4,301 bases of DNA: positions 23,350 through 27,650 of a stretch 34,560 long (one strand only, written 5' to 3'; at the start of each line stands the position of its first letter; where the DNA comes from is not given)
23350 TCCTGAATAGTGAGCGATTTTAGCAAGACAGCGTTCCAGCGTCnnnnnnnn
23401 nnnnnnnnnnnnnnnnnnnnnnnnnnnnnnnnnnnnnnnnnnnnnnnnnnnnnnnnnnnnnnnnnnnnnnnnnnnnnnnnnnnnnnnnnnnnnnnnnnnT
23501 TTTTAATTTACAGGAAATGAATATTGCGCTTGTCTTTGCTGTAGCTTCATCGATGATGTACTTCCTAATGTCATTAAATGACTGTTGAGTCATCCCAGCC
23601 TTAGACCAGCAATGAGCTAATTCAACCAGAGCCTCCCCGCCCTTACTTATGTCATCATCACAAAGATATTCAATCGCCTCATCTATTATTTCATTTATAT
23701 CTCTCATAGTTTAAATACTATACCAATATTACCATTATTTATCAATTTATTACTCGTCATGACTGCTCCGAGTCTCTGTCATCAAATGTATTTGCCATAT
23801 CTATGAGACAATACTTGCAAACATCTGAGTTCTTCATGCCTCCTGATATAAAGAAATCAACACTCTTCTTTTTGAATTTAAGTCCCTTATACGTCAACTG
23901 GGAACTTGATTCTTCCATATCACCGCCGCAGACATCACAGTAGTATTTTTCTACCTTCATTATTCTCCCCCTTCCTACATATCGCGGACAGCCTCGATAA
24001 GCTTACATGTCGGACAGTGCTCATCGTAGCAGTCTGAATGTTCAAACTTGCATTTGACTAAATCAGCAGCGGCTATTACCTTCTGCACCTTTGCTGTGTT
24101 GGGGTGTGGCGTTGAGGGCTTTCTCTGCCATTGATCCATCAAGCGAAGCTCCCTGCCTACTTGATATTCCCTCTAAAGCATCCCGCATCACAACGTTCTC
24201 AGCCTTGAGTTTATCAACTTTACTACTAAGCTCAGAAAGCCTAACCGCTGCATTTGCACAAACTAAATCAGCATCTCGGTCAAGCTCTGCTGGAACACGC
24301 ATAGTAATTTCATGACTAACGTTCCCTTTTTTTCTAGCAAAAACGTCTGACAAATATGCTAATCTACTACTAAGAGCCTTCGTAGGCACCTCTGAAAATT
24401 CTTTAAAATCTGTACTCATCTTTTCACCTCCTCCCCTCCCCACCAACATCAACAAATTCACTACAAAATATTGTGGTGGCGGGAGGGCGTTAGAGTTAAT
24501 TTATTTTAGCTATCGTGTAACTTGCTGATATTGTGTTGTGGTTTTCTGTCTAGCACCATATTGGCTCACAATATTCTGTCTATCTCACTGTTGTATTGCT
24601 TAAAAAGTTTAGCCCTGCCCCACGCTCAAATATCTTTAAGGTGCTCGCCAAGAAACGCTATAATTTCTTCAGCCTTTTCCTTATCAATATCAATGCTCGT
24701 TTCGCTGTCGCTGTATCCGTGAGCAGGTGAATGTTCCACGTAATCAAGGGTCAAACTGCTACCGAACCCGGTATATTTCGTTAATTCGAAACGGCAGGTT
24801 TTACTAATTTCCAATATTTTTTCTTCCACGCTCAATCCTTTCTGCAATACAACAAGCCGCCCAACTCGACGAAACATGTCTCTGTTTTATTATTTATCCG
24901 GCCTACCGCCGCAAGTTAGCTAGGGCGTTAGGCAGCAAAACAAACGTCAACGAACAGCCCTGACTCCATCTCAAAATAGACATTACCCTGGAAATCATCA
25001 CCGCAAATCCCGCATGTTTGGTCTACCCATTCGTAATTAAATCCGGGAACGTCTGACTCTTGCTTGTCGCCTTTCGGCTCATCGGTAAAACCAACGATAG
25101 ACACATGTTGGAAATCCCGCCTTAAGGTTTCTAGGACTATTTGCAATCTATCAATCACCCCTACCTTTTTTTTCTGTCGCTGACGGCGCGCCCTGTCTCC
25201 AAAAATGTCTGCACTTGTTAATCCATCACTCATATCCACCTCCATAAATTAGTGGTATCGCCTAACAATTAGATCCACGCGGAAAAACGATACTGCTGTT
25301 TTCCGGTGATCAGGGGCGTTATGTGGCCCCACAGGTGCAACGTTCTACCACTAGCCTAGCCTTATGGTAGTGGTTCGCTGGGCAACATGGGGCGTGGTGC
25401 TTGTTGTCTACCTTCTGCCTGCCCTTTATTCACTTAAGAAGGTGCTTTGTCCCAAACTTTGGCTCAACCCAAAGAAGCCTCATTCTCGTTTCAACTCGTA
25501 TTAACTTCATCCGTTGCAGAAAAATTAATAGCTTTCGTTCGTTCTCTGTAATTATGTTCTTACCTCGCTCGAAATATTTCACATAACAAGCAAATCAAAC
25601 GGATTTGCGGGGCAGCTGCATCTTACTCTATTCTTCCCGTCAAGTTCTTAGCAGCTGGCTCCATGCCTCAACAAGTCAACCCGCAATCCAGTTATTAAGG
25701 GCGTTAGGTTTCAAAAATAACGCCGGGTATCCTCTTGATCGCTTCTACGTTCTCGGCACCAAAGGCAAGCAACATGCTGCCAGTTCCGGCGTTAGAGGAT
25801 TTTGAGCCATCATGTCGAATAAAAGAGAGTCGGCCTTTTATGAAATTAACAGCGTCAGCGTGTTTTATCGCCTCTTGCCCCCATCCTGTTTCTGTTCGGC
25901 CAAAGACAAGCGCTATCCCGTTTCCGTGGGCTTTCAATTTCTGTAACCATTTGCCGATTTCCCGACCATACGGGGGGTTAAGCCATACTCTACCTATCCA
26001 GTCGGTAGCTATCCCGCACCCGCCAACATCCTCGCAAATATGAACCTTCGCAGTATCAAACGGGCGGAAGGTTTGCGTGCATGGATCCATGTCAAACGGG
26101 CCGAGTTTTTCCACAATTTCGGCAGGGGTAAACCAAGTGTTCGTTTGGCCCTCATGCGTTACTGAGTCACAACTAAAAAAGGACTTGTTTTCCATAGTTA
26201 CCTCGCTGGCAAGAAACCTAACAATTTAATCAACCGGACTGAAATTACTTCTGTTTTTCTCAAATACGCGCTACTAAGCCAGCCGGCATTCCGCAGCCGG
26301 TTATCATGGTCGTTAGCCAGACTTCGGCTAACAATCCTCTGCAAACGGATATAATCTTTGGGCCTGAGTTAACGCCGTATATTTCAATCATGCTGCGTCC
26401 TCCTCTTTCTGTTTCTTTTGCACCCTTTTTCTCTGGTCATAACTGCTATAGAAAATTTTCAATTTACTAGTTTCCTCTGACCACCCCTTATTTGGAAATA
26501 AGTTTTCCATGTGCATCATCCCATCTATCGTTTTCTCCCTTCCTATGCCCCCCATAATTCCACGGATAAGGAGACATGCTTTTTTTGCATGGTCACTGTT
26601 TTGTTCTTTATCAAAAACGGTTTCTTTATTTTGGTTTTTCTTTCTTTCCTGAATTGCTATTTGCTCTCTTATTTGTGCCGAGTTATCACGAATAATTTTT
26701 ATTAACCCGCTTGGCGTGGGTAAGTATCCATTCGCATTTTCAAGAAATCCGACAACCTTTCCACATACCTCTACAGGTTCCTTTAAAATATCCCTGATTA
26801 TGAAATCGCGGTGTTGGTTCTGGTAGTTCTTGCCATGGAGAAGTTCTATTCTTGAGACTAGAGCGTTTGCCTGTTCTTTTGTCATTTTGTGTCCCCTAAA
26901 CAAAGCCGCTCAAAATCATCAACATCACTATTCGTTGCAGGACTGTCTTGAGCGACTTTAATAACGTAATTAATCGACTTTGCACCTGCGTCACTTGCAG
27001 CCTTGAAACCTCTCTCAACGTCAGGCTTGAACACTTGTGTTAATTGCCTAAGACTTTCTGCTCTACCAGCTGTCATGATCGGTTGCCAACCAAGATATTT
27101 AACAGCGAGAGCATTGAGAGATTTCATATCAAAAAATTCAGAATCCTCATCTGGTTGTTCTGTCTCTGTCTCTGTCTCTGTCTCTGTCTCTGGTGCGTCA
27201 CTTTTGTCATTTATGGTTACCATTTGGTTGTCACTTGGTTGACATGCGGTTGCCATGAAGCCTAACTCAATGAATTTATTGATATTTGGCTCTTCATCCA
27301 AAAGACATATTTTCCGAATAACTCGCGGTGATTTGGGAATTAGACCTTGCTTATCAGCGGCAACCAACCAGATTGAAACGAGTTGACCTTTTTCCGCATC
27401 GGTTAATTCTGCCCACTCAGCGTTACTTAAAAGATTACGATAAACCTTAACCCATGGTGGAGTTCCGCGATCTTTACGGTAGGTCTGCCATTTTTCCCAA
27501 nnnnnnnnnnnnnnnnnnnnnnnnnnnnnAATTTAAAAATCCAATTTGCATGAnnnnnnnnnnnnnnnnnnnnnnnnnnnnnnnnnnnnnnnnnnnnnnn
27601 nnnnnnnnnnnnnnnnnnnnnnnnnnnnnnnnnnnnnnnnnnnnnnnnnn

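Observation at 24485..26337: Conserved motif pair bracketing single early genes as inverted repeats, plus one 'empty' unit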

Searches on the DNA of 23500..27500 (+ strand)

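Call 5: search_dna_similar(query=window:23500-27500:+, collection=phages, mode=near, max_rows=30)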
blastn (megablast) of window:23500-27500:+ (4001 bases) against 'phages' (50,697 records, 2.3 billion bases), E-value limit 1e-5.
No match.
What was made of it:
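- Tried and rejected: A megablast of the region against GenBank phages gave no match (call 5).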

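Call 78: search_with_rna_model(model_id=R2, sources=[L203, L204, L205, L212, L213, L214, L215, L216, L217, L218, L219, L209, L210, L211, L002], filters=default, max_evalue=5)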
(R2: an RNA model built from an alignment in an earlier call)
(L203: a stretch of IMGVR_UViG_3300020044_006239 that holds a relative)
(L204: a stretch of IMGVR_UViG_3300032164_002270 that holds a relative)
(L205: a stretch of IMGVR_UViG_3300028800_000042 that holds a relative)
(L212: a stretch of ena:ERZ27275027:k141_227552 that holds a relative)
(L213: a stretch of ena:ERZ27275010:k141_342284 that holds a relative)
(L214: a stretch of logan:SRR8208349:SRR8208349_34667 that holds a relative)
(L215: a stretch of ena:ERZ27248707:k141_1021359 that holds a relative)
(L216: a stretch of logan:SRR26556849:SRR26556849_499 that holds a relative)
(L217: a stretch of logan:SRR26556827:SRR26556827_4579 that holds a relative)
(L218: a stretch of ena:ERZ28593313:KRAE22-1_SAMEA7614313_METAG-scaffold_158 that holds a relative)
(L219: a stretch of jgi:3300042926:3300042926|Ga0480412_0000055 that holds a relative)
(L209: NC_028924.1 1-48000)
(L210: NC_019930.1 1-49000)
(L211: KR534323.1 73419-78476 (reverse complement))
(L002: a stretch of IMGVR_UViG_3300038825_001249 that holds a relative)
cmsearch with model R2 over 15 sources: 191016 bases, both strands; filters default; matches with E-value up to 5: 8.
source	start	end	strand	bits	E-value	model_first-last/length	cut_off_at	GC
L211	489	547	+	45.8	3e-08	1-96/96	no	0.47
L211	1891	1949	+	44.3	6.9e-08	1-96/96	no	0.47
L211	2500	2559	+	42.4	1.9e-07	1-96/96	no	0.38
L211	1092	1170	+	39.2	1.1e-06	1-96/96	no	0.44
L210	1015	1076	-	36.3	5.6e-06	1-96/96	no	0.42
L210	243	294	-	28.9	0.00032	1-96/96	no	0.44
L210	1461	1520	-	28.1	0.0005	1-96/96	no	0.45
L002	384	456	+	24.6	0.0033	1-96/96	no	0.44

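Call 94: search_with_rna_model(model_id=R2, sources=[L230, L231, L232, L233, L234, L235, L222, L223, L224, L225, L226], filters=default, max_evalue=5)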
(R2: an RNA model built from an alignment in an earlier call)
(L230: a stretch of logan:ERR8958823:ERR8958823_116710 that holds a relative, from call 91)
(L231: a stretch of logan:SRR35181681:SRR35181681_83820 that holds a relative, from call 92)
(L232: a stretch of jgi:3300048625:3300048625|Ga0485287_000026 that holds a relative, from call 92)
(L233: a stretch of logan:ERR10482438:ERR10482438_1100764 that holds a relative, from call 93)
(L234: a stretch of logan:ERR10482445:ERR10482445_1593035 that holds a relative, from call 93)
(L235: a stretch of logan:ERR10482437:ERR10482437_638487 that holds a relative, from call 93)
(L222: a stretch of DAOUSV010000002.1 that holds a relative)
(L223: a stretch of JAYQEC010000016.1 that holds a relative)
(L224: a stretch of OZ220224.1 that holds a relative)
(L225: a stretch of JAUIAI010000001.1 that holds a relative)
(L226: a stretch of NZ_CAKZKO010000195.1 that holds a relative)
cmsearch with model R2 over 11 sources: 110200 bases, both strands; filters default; matches with E-value up to 5: 0.
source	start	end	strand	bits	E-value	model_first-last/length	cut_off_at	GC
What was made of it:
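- A further 110 kb gave none (call 94).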

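Call 97: search_with_rna_model(model_id=R2, source=window, start=24350, end=24650, filters=off, max_evalue=10, show_alignments=3)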
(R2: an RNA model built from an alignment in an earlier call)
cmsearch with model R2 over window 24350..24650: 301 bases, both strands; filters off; matches with E-value up to 10: 8.
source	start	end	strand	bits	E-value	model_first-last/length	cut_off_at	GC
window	24597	24642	+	1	2.2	1-96/96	no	0.41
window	24361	24388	-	0.9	2.2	1-96/96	no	0.43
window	24447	24496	-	0.6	2.7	1-96/96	no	0.44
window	24597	24642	-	0.2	3.4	1-96/96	no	0.41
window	24514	24542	+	-0.3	4.3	1-96/96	no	0.41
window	24493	24512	+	-0.4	4.7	1-96/96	no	0.2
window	24509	24569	-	-1.2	7.2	22-74/96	no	0.43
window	24351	24365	+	-1.4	8.2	1-96/96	no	0.27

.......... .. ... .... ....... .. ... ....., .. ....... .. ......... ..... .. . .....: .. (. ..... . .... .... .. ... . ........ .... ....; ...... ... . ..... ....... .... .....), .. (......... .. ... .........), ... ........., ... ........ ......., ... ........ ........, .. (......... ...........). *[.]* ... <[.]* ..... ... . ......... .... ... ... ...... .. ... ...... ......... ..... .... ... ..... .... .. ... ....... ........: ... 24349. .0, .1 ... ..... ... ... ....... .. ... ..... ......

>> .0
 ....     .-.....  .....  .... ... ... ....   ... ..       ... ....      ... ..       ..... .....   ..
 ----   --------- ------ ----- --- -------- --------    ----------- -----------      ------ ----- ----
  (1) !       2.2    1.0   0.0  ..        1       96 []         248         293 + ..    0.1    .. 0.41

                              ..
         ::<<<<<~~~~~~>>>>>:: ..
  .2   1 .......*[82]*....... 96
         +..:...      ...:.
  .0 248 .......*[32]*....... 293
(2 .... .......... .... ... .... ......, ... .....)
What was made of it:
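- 24485..24495 (-): Lone R'-type arm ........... with no partner box. It is fused to a GC-rich hairpin (about 24484-24425) just upstream of the ribosome-binding site of the next gene. It is a remnant or a half-site. No complete attC here (best 0.6 bits, call 97).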

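Call 98: search_with_rna_model(model_id=R2, source=window, start=26290, end=26480, filters=off, max_evalue=10, show_alignments=3)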
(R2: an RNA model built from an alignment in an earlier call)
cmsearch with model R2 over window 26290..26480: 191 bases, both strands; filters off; matches with E-value up to 10: 6.
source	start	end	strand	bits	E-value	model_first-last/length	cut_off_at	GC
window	26325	26375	-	0.3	2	1-96/96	no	0.47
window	26443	26473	+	-0.8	3.7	1-96/96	no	0.23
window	26325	26375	+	-0.8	3.7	1-96/96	no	0.47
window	26298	26319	-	-1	4.1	1-96/96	no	0.5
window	26443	26454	-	-1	4.1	1-96/96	no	0.33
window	26298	26319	+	-1.1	4.4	1-96/96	no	0.5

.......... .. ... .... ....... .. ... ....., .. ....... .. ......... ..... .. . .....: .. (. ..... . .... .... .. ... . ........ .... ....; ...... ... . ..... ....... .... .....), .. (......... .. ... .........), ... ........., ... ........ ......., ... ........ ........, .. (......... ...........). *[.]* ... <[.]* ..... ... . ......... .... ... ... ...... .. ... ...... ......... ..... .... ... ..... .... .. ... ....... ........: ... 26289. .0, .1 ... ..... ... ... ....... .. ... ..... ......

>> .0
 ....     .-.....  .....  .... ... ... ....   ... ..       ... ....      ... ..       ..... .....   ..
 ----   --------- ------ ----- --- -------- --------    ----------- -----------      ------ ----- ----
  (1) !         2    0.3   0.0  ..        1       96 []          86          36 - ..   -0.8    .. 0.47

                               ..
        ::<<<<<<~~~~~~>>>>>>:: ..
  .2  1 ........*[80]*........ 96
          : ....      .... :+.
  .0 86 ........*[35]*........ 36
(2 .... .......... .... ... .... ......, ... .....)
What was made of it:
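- Tried and rejected: Complete attC sites were searched for at the two array ends and none was found (calls 97, 98).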

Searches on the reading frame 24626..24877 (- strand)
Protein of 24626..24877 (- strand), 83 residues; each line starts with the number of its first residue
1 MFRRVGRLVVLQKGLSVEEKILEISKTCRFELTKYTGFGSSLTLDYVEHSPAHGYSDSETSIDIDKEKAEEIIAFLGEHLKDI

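Call 12: search_protein_families(library=pfam, proteins=[window:24626-24877:-], max_evalue=0.01)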
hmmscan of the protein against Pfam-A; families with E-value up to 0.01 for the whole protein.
window:24626-24877:- (83 aa): 0 families

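Call 13: search_protein_families(library=phrogs, proteins=[window:24626-24877:-], max_evalue=0.01)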
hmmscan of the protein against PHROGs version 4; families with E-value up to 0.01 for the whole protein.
window:24626-24877:- (83 aa): 0 families

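Call 90: find_homologous_proteins(query=window:24626-24877:-, max_evalue=0.001)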
Query window:24626-24877:- (83 aa): 7 proteins with E <= 0.001 among 8 candidates.
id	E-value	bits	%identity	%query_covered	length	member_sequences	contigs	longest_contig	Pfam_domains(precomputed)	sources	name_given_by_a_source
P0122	1.5e-39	151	100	88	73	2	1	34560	-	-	-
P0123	2.2e-12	64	62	81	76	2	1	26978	-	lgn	-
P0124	1.1e-11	62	57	81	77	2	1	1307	-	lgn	-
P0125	1.4e-11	62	54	78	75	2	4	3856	-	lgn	-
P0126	1.7e-10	58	49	81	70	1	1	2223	-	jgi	-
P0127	6.4e-10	57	52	75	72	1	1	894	-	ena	-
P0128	2.5e-6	45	48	72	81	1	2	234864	-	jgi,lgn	jgi:hypothetical protein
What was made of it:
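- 24626..24877 (-): Cassette gene 4: a small phage protein family. The listed ORF is 83 aa, but the true start is probably TTG 24847 or GTG 24828, downstream of the R'' box. The unit ends at the R' box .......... (24599-24590). The sequence to the right of this crossover (CAGTGAG...) is not attC-like, so this is the likely downstream end of the array. Homologues are 70-81 aa and cover only 72-81% of the query (call 90).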

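Call 91: find_encoding_contigs(protein=P0123, flank=4000, max_places=2)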
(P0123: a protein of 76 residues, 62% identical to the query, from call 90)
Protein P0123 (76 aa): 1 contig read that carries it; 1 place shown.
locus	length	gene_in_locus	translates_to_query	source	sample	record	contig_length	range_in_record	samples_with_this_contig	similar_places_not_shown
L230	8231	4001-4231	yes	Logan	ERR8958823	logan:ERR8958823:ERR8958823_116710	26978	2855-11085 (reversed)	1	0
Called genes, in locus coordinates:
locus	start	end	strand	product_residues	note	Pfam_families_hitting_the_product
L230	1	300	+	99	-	-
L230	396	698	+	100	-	-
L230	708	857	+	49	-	-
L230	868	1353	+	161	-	-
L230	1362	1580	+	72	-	-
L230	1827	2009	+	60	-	-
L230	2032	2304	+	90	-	-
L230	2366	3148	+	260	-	PF02562:PhoH, PF13604:AAA_30 (weak), PF13245:AAA_19 (weak)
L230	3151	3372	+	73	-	-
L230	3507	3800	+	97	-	-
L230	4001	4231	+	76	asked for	-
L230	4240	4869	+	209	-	-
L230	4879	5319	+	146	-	-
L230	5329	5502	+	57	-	-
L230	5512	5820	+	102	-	-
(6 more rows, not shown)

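Call 92: find_encoding_contigs(protein=P0128, flank=4000, max_places=2)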
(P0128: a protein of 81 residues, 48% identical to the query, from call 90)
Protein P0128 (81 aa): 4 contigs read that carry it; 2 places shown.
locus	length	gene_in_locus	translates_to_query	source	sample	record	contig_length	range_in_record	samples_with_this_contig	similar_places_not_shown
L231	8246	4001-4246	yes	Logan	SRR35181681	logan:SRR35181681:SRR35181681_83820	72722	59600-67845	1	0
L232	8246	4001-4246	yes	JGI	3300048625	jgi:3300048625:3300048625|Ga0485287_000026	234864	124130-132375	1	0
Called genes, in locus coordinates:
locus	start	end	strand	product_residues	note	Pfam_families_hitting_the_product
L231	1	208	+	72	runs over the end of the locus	-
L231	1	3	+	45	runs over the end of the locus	-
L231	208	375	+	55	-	-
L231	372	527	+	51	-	PF25708:Phage_T7_Gp5_9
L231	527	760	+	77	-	-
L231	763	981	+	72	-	-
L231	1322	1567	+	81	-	-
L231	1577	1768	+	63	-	-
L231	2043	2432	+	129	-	-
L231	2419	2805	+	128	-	-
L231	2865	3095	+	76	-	-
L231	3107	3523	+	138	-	PF09424:YqeY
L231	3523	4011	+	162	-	-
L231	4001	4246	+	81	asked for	-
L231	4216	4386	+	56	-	-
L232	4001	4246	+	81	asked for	-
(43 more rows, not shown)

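Call 93: find_encoding_contigs(protein=P0125, flank=3000, max_places=3)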
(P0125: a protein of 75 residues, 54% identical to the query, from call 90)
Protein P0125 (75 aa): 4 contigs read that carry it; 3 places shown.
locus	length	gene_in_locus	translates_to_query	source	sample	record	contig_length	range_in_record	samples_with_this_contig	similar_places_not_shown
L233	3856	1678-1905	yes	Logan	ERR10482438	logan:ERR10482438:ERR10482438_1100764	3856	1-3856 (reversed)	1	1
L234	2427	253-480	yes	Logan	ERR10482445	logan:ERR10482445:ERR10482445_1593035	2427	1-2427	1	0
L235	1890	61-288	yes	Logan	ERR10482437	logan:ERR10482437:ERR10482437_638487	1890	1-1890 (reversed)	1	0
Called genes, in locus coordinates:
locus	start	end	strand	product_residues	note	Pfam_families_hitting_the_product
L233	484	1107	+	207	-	PF13759:2OG-FeII_Oxy_5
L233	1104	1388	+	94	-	-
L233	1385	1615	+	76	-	-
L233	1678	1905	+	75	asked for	-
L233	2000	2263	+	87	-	-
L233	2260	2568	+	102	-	-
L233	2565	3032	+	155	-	-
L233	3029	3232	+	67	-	-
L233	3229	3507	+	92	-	-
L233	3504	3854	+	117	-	?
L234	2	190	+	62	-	?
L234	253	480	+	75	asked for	-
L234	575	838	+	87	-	-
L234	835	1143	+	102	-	-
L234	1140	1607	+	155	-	-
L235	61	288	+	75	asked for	-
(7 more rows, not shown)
